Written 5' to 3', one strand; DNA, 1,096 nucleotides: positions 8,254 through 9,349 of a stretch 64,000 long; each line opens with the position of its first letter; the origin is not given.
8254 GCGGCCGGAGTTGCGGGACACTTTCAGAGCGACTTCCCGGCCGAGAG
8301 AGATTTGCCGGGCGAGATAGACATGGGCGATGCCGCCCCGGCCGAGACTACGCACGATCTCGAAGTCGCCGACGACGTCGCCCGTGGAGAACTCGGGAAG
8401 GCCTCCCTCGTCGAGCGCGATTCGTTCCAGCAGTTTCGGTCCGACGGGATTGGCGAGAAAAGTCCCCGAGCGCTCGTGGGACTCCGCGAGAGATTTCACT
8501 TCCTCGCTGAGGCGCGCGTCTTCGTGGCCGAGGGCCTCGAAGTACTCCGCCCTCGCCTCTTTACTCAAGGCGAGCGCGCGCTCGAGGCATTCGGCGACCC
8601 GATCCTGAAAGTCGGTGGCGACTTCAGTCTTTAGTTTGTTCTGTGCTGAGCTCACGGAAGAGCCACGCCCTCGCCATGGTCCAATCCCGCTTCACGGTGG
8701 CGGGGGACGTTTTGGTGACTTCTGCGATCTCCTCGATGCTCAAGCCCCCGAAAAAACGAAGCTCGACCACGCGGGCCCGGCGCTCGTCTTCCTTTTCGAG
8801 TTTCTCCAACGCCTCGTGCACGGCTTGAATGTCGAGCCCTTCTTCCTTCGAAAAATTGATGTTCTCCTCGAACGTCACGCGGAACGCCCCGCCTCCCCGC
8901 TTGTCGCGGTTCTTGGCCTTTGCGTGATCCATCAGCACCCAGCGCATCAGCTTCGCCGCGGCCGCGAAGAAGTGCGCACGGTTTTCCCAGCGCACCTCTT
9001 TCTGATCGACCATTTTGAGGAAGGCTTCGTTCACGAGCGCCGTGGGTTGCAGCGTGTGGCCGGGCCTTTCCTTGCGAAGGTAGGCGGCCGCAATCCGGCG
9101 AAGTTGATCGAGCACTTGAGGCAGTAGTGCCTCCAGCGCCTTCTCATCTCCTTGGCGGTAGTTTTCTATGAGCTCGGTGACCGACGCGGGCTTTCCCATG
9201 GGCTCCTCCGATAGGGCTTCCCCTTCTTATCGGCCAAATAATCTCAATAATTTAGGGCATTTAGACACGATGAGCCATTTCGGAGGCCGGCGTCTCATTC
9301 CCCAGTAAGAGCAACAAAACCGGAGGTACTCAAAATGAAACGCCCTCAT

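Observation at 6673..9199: ECF sigma factor gene overlapping a membrane Ser/Thr kinase gene (sigma/kinase pair instead of sigma/anti-sigma)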

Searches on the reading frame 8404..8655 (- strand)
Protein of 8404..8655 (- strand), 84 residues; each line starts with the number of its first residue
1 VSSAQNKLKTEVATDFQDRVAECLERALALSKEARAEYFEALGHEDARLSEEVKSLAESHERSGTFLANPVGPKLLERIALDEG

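Call 40: search_solved_structures(query=A2, max_evalue=10, show_alignments=4)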
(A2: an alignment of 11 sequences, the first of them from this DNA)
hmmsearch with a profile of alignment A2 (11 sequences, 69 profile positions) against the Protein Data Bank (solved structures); distinct sequences matched with E-value up to 10: 24.
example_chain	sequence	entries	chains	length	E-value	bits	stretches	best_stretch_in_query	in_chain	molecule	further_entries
5h7b_A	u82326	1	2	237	0.00011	25.6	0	18-37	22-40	Immunoglobulin G-binding protein A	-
5h7a_C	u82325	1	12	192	0.00054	23.4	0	18-38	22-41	Immunoglobulin G-binding protein A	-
9eed_A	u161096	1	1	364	0.0006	23.2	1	4-51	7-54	Kinase domain protein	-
5h79_D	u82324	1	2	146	0.003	21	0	18-37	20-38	Immunoglobulin G-binding protein A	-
1p9i_A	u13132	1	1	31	0.14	15.6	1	26-50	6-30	cortexillin I/GCN4 hybrid peptide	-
4zmd_A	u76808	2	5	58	0.3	14.5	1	13-42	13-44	Immunoglobulin G-binding protein A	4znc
6sow_A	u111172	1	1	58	0.34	14.4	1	18-42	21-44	Immunoglobulin G binding protein A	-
4npd_A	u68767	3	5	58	0.34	14.4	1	18-42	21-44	Immunoglobulin G-binding protein A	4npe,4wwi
4gwp_C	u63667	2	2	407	0.39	14.2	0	18-37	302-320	Mediator of RNA polymerase II transcription subunit 8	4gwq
5mc9_B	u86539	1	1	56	0.43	14.1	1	17-51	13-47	Laminin subunit beta-1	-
2y3h_A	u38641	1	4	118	0.6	13.6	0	27-53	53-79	NICKEL AND COBALT RESISTANCE PROTEIN CNRR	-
4wwb_A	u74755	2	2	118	0.62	13.6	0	27-53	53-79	Nickel and cobalt resistance protein CnrR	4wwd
2y39_A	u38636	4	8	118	0.64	13.5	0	27-53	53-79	NICKEL AND COBALT RESISTANCE PROTEIN CNRR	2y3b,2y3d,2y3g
4wwf_A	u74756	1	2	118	0.65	13.5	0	27-53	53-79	Nickel and cobalt resistance protein CnrR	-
3epv_A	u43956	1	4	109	0.66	13.5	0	27-52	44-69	Nickel and cobalt resistance protein cnrR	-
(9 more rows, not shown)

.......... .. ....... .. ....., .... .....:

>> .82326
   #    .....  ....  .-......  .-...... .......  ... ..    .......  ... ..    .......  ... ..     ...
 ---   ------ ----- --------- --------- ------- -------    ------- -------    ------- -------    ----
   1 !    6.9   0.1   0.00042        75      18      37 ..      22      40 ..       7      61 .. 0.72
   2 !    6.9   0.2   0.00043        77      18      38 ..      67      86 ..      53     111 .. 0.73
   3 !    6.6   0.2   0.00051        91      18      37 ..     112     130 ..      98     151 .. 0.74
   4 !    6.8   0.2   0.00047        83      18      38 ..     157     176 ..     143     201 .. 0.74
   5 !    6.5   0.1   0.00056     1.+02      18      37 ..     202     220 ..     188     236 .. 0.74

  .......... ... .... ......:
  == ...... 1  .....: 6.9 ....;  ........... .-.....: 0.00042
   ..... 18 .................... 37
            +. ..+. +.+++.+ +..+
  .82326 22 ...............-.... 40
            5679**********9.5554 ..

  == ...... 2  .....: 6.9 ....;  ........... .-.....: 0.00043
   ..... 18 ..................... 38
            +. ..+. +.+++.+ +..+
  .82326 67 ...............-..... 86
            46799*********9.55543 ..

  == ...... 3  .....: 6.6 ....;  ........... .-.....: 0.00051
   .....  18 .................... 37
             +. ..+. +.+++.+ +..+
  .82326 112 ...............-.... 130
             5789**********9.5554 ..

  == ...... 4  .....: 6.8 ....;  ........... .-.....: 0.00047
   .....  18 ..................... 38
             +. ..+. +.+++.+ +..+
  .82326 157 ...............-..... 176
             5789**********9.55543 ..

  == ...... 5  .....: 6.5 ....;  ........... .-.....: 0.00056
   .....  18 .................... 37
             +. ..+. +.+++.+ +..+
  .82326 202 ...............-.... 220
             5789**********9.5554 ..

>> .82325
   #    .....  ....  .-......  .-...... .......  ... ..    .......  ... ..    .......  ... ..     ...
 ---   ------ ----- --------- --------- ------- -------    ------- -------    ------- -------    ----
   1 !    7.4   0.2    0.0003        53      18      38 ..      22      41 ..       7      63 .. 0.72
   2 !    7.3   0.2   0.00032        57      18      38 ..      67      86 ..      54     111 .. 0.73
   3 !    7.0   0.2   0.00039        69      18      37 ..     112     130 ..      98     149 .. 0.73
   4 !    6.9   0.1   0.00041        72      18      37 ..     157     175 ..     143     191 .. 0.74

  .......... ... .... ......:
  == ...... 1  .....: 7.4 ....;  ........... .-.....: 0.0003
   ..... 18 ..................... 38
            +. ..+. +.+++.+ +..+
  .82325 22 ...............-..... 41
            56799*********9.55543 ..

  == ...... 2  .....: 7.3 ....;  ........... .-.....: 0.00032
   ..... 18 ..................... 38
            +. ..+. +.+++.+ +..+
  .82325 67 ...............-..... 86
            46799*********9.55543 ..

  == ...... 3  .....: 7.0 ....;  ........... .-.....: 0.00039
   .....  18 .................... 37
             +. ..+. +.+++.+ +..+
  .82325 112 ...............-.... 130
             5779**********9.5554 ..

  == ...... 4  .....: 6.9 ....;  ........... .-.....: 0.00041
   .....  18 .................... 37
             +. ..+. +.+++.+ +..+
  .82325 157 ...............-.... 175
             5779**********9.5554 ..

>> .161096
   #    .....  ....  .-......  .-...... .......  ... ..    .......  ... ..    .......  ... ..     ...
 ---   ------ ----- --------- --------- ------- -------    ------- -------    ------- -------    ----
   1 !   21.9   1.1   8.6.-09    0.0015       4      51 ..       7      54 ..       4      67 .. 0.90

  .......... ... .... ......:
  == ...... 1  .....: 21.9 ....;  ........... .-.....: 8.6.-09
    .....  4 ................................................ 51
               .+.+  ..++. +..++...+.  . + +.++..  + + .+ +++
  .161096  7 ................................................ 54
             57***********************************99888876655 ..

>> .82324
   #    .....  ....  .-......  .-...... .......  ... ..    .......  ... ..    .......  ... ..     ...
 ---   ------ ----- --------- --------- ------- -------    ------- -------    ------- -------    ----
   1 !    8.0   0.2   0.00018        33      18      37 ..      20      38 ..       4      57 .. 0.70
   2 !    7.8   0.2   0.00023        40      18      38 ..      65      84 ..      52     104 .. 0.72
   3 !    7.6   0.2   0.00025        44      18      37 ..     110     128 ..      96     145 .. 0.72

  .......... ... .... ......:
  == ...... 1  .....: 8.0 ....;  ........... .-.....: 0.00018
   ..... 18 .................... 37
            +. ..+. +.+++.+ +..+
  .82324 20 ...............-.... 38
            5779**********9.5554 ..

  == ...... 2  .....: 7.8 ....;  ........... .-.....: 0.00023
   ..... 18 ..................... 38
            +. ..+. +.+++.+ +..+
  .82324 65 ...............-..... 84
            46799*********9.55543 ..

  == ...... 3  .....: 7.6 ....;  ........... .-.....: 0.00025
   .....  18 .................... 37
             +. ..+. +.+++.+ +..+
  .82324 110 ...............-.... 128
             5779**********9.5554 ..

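Call 41: search_protein_families(library=pfam, alignment_id=A2, max_evalue=10)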
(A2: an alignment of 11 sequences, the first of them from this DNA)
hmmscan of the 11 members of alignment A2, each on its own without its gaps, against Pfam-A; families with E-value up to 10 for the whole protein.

A. member 1, seq(84 aa): 0 families

B. families by the number of members that match (of 11 scanned): 5 families
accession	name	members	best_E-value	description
PF14377.11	UBM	1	0.035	Ubiquitin binding region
PF03448.22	MgtE_N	1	0.044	MgtE intracellular N domain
PF23659.1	UFL1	1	0.12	E3 UFM1-protein ligase 1-like domain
PF09311.16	Rab5-bind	1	0.13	Rabaptin-like protein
PF08681.18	TacA1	1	0.15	Antitoxin TacA 1-like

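Call 80: search_protein_families(library=ncbifam, alignment_id=A2, max_evalue=1)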
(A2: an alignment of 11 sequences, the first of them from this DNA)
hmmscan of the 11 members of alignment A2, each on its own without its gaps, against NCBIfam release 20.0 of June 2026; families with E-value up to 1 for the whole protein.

A. member 1, seq(84 aa): 0 families

B. families by the number of members that match (of 11 scanned): 8 families
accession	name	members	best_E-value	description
NF004827.0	PRK06183.1-1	1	0.00057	bifunctional 3-(3-hydroxy-phenyl)propionate/3-hydroxycinnamic acid hydroxylase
NF001749.0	PRK00474.1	1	0.037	30S ribosomal protein S9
TIGR03627.1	uS9_arch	1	0.05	30S ribosomal protein S9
NF005684.0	PRK07482.1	1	0.077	hypothetical protein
NF005375.0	PRK06917.1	1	0.12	aspartate aminotransferase family protein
NF004767.0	PRK06105.1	1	0.12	aminotransferase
TIGR04529.1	MTB_hemophore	1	0.15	hemophore-related protein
NF006384.0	PRK08628.1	1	0.21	SDR family oxidoreductase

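Call 82: find_homologous_proteins(query=A2, max_evalue=0.001)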
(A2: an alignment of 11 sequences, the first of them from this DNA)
Query A2 (11 sequences) (84 aa, profile of the alignment): 5 proteins with E <= 0.001 among 851 candidates.
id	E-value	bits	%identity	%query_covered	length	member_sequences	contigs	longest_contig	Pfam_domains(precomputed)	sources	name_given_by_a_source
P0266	4.1e-9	54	28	63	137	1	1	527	-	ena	-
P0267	1.0e-8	53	-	-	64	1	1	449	-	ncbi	-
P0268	9.9e-8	50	54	100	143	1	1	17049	-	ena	-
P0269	1.5e-6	46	-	-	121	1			-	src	-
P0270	8.7e-6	44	22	75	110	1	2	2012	-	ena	-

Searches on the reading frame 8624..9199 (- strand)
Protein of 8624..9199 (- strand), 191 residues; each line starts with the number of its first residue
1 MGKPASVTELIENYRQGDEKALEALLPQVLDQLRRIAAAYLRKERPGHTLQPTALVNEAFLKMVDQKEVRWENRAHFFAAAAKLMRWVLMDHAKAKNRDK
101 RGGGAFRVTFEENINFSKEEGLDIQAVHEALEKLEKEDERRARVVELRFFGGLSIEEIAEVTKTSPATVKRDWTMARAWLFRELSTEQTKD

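Call 3: search_protein_families(library=pfam, proteins=[window:8624-9199:-], max_evalue=0.01)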
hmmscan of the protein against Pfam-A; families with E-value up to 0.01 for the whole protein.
window:8624-9199:- (191 aa): 7 families
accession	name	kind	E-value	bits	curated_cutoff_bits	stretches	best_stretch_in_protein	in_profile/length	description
PF07638.17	Sigma70_ECF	-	1.8e-57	194.7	21.1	1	5-185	2-184/185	ECF sigma factor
PF08281.18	Sigma70_r4_2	-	8.1e-10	38.6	25.7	1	125-180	2-54/54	Sigma-70, region 4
PF04545.22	Sigma70_r4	-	4.1e-05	23.5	24.1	1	138-171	6-39/50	Sigma-70, region 4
PF13412.12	HTH_24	-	0.00068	19.6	21.9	0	151-171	16-36/48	Winged helix-turn-helix DNA-binding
PF06530.18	Phage_antitermQ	-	0.0046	17.3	26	1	125-185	51-111/118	Phage antitermination protein Q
PF02796.21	HTH_7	-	0.0075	16.8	23.8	0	140-171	10-40/45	Helix-turn-helix domain of resolvase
PF13384.12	HTH_23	-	0.009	16.3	24.6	0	139-171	5-36/50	Homeodomain-like domain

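Call 4: search_protein_families(library=ncbifam, proteins=[window:8624-9199:-], max_evalue=0.01)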
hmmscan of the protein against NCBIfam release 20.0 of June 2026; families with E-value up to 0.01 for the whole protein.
window:8624-9199:- (191 aa): 29 families (the best 25 are shown)
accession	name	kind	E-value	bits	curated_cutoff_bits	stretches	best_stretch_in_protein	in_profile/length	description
TIGR02999.1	Sig-70_X6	subfamily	3e-64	216.3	126.15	1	5-185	2-183/183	ECF-type sigma factor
TIGR02937.1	sigma70-ECF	superfamily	1e-13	51.2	42.9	1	21-181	2-162/165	sigma-70 family RNA polymerase sigma factor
NF009166.1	PRK12513.1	equivalog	9.1e-12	45.1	206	1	8-189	10-191/193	RNA polymerase sigma factor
NF007216.0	PRK09638.1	equivalog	6.3e-10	39.1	194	1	8-187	6-177/180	RNA polymerase sigma factor SigY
NF058625.1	sigma_PG0214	equivalog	5e-09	36.1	130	1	54-188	33-165/170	GFO_1088 family ECF-type sigma factor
TIGR02983.1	SigE-fam_strep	subfamily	1.2e-08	35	141.55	1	50-186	31-160/162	SigE family RNA polymerase sigma factor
TIGR02954.1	Sig70_famx3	hypoth_equivalog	1.2e-08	34.8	188.5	1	9-180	5-163/170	RNA polymerase sigma-70 factor, TIGR02954 family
TIGR02984.1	Sig-70_plancto1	subfamily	2e-08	34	183.75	1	125-176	132-180/189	RNA polymerase sigma-70 factor, Planctomycetaceae-specific subfamily 1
TIGR02989.1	Sig-70_gvs1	subfamily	3.7e-07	30.2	124.55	1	55-180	31-154/158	RNA polymerase sigma-70 factor, Rhodopirellula/Verrucomicrobium family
NF009172.0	PRK12519.1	subfamily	1.1e-06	28.3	222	1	123-171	131-176/194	RNA polymerase sigma factor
TIGR02952.1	Sig70_famx2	equivalog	2e-06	27.8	206.45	1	11-171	2-157/170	ECF subfamily RNA polymerase sigma factor, BldN family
NF007225.0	PRK09643.1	equivalog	3e-06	27.1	190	0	125-187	126-185/204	RNA polymerase sigma factor SigM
NF053879.1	RNAPolSigSigVBac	equivalog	3.9e-06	26.6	190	1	124-176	98-147/160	RNA polymerase sigma factor SigV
TIGR02985.1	Sig70_bacteroi1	subfamily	6.7e-06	26.4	126.4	1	31-179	12-157/162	RNA polymerase sigma-70 factor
NF009188.0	PRK12536.1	subfamily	2e-05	24.6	250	1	15-170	25-172/190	RNA polymerase sigma factor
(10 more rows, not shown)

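Call 29: list_cluster_members(proteins=[P0001, P0003, P0007, P0011, window:8627-9199:-, window:9335-9718:+, P0005, P0010, P0012])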
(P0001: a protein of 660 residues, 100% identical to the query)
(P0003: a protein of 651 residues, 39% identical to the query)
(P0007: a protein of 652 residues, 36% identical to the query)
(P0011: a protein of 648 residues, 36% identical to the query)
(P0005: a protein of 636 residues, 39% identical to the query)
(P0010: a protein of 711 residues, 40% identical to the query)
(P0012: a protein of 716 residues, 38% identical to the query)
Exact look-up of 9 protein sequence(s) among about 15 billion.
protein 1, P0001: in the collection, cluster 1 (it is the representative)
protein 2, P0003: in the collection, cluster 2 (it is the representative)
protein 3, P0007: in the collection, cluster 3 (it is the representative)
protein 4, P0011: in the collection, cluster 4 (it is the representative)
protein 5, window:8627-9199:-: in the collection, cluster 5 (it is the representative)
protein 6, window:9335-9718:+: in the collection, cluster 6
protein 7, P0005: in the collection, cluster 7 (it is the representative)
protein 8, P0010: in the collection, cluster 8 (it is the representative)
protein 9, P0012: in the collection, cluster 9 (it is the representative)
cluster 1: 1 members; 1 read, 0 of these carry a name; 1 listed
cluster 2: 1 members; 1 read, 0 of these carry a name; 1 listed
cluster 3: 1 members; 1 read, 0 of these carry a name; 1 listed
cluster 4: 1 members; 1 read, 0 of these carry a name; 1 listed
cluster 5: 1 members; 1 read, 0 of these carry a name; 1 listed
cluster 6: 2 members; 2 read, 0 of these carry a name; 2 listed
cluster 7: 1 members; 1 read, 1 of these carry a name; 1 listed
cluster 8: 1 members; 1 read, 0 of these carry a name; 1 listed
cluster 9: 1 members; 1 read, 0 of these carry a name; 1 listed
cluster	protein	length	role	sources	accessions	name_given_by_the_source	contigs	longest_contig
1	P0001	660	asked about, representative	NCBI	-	-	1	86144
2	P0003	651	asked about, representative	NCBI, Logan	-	-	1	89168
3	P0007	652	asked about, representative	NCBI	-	-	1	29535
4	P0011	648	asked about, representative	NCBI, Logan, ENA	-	-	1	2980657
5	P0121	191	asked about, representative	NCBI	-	-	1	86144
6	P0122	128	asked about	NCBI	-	-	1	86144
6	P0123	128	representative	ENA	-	-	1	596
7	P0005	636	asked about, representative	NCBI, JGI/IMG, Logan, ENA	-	serine/threonine protein kinase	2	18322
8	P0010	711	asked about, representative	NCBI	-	-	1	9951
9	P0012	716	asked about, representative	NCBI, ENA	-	-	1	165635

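Call 81: search_protein_families(library=padloc, proteins=[window:8627-9199:-], max_evalue=0.001)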
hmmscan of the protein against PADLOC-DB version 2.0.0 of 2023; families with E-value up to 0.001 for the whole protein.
window:8627-9199:- (191 aa): 0 families

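Call 91: search_solved_structures(query=window:8627-9199:-, max_evalue=0.00001, show_alignments=2)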
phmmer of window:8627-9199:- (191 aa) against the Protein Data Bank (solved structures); distinct sequences matched with E-value up to 0.00001: 0.

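Call 92: search_solved_structures(query=window:8627-9199:-, max_evalue=1, show_alignments=5)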
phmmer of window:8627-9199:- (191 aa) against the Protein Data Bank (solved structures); distinct sequences matched with E-value up to 1: 4.
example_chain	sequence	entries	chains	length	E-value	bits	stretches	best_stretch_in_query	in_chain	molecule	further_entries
6in7_B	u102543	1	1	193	0.19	15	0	126-177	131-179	RNA polymerase sigma-H factor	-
8z6g_B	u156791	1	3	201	0.2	14.9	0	126-177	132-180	RNA polymerase sigma factor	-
4nqw_A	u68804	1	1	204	0.25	14.6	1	70-171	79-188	ECF RNA polymerase sigma factor SigK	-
6dxo_A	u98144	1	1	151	0.26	14.6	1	101-171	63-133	RNA polymerase ECF-subfamily sigma factor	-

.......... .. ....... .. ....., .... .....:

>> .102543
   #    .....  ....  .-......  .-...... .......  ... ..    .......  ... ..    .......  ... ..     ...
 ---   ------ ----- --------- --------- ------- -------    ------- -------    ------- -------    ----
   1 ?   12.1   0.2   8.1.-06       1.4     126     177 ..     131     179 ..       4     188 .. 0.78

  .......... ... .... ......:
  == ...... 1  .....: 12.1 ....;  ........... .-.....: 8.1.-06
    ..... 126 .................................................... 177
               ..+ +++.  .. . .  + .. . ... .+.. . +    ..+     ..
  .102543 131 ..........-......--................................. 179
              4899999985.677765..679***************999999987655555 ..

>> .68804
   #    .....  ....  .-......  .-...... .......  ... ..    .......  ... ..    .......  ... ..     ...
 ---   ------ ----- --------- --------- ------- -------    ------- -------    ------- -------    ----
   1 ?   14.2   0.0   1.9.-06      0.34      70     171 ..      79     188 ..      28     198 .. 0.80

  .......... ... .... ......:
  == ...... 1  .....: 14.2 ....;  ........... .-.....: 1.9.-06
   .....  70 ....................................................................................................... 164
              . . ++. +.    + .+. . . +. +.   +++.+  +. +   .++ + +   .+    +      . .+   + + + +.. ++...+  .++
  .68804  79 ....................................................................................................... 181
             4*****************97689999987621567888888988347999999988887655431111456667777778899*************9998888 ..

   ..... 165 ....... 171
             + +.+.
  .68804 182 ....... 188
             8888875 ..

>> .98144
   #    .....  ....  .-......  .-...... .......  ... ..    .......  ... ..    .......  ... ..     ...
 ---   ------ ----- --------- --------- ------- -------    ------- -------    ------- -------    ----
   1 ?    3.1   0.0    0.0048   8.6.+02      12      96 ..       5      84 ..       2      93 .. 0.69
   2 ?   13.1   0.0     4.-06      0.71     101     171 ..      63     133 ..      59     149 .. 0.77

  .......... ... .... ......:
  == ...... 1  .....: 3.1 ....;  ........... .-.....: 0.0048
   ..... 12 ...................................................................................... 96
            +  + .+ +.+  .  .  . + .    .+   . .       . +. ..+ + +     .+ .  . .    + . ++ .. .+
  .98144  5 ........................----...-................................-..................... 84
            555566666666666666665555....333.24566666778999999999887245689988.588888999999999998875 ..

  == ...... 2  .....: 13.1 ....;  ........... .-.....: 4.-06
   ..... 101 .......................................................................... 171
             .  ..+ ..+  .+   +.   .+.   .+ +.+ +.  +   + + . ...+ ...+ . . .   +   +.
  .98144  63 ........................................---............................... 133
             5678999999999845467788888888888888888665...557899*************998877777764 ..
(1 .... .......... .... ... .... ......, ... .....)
